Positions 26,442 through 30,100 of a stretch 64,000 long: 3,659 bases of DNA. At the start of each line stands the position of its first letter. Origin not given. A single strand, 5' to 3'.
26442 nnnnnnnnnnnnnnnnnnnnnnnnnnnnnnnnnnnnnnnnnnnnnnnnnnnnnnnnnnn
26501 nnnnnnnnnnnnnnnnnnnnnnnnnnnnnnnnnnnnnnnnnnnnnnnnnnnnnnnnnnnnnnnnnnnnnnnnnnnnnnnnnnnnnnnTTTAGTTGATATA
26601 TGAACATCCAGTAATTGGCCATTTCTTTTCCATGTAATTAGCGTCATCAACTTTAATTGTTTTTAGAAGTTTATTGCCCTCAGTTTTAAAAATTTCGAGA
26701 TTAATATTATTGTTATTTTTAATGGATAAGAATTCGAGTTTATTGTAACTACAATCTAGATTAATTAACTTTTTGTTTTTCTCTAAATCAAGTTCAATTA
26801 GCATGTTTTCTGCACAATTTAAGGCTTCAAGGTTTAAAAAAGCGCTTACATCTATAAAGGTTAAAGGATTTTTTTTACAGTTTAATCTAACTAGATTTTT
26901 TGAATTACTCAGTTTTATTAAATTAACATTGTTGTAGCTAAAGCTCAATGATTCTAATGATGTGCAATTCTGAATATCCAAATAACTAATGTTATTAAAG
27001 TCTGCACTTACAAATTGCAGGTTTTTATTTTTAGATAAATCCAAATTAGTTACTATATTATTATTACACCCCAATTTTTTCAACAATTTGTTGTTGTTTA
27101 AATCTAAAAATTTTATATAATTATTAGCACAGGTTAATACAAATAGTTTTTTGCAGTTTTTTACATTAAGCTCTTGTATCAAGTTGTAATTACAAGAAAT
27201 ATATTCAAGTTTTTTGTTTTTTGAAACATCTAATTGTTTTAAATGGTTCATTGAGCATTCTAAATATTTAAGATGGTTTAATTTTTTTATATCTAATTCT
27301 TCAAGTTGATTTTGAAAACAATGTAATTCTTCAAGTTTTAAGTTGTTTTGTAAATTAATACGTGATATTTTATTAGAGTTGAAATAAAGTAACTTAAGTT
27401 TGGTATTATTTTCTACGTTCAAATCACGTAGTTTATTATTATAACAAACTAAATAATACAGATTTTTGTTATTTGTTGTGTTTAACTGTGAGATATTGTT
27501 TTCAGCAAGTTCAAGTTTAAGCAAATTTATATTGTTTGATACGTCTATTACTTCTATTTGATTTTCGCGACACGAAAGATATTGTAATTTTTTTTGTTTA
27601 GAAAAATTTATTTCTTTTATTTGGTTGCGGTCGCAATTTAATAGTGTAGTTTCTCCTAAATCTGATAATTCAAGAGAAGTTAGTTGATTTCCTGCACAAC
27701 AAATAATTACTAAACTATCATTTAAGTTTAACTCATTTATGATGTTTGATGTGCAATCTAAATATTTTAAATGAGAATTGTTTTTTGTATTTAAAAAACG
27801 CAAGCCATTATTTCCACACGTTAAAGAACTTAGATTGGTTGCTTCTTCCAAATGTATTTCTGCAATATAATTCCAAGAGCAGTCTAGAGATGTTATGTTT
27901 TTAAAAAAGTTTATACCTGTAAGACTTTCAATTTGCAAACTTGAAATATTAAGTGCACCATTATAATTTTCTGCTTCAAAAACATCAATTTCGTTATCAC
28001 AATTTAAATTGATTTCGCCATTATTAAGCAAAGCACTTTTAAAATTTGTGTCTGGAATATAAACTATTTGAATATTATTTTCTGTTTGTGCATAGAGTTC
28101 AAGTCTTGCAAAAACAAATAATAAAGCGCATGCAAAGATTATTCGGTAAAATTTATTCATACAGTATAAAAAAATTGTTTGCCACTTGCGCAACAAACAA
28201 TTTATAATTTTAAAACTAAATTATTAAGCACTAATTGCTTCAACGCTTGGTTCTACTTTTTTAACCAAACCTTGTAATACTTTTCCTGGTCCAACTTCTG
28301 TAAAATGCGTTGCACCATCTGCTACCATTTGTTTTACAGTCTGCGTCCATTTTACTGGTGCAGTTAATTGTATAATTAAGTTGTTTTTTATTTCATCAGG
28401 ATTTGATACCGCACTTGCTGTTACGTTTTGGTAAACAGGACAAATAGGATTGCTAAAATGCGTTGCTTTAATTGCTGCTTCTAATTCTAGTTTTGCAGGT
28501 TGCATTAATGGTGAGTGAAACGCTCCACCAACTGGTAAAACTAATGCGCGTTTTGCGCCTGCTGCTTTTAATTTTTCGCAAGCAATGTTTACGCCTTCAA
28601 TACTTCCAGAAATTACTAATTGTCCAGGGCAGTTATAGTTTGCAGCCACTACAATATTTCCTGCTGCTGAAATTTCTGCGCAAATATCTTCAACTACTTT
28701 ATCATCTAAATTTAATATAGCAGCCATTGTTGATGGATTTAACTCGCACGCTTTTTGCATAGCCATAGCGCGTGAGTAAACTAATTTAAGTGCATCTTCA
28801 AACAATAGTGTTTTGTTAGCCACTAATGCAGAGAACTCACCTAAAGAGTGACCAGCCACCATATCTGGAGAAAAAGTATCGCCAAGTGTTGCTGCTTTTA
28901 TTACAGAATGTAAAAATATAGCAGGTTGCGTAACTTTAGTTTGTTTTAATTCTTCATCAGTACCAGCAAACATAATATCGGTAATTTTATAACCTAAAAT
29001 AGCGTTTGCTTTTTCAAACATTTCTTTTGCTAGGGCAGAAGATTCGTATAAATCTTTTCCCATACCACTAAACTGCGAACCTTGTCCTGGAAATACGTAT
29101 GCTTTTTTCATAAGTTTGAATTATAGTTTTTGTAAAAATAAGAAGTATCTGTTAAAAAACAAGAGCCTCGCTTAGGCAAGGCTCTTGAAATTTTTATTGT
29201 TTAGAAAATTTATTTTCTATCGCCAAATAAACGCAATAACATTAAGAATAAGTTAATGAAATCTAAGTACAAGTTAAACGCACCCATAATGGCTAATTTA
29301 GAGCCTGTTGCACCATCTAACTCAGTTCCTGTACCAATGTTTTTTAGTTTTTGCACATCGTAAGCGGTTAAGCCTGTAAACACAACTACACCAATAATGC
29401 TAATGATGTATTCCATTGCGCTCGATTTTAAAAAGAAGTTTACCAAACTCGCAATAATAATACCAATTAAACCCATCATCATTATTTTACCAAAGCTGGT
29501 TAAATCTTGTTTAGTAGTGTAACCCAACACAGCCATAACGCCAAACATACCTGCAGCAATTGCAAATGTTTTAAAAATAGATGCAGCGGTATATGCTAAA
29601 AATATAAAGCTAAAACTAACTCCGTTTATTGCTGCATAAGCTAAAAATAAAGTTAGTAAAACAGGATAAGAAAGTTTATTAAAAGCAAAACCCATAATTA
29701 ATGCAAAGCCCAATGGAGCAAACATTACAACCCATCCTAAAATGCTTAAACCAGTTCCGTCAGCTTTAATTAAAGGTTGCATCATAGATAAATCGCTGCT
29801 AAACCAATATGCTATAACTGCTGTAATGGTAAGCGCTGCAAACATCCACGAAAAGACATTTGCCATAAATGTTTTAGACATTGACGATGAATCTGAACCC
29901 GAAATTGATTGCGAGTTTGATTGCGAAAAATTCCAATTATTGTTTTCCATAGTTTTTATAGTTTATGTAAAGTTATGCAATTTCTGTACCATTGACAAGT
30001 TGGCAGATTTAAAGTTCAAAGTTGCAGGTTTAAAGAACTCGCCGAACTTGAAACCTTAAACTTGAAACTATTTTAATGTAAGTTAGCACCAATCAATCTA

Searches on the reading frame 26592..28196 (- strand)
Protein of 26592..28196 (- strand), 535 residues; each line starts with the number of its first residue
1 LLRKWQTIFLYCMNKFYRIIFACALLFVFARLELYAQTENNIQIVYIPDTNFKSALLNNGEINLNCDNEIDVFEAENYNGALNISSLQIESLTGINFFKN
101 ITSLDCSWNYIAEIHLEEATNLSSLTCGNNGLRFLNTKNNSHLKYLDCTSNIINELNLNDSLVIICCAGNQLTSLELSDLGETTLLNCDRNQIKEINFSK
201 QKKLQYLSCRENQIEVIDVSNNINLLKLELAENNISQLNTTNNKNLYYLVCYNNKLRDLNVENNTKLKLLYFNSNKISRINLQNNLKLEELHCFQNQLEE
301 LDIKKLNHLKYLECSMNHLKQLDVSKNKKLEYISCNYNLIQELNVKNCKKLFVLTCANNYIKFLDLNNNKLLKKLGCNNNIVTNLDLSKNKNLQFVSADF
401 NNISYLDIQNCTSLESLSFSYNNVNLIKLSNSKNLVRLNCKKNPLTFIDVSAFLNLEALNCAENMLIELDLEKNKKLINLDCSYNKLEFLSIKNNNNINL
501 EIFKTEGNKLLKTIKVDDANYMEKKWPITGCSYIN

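Call 9: search_protein_families(library=pfam, proteins=[window:26592-28196:-])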
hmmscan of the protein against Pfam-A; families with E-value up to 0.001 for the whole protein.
window:26592-28196:- (535 aa): 12 families
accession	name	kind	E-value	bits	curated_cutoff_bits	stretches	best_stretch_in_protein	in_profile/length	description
PF12799.13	LRR_4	-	2.1e-14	53.6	27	1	287-324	2-41/44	Leucine Rich repeats (2 copies)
PF23414.1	Beta-prop_EML_2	-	2.9e-10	40.4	90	1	126-243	15-135/266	Echinoderm microtubule-associated protein second beta-propeller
PF25173.1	Beta-prop_WDR3_1st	-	5.5e-09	36.4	154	0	316-482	8-174/184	WDR3 first beta-propeller domain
PF25174.1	Beta-prop_THOC3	-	9e-09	35.2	305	1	319-466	71-216/272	THOC3 beta-propeller domain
PF24807.1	WD40_CDC20-Fz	-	3.7e-07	30.2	200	0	318-417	74-173/292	CDC20/Fizzy WD40 domain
PF12894.13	ANAPC4_WD40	-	2.5e-05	24.9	22.9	0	338-386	39-87/91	Anaphase-promoting complex subunit 4 WD40 domain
PF24814.1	WD40_Prp19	-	3.1e-05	23.6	320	0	323-378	77-132/281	Prp19 WD40 domain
PF24817.1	WD40_WDHD1_1st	-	3.7e-05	23.5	109.9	0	125-270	21-166/291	WDHD1 first WD40 domain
PF25168.1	Beta-prop_WDR36-Utp21_2nd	-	0.00012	21.9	84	0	340-429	160-248/335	WDR36/Utp21 second beta-propeller domain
PF24011.1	DUF7325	-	0.00038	21.2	27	1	424-512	8-96/131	Family of unknown function (DUF7325)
PF20366.3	DUF6661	-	0.0006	20.2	27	0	387-418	11-42/174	Family of unknown function (DUF6661)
PF25172.1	Beta-prop_WDR3_2nd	-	0.00087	19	140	0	124-220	14-110/293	WDR3 second beta-propeller domain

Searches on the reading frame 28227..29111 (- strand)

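Call 96: search_protein_families(library=pfam, proteins=[window:28227-29111:-])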
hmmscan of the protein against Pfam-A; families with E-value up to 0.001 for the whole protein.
window:28227-29111:- (295 aa): 1 family
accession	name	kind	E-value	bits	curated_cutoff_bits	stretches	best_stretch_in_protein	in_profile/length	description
PF00698.26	Acyl_transf_1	-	2.6e-39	136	32.7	1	5-285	2-277/319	Acyl transferase domain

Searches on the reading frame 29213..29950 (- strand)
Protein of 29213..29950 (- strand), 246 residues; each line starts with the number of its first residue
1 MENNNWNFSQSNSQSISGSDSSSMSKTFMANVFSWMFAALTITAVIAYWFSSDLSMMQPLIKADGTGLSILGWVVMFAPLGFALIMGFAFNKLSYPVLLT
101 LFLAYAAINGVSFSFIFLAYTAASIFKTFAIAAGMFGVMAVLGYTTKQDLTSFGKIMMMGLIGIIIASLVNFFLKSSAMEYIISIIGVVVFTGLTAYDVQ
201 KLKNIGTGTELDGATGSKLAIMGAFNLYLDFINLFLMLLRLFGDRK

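Call 96: search_protein_families(library=pfam, proteins=[window:29213-29950:-])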
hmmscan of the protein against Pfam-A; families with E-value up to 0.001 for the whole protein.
window:29213-29950:- (246 aa): 1 family
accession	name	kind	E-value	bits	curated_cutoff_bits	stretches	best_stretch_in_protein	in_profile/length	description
PF01027.25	Bax1-I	-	4.8e-54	183.7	34.1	1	27-242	2-207/207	Inhibitor of apoptosis-promoting Bax1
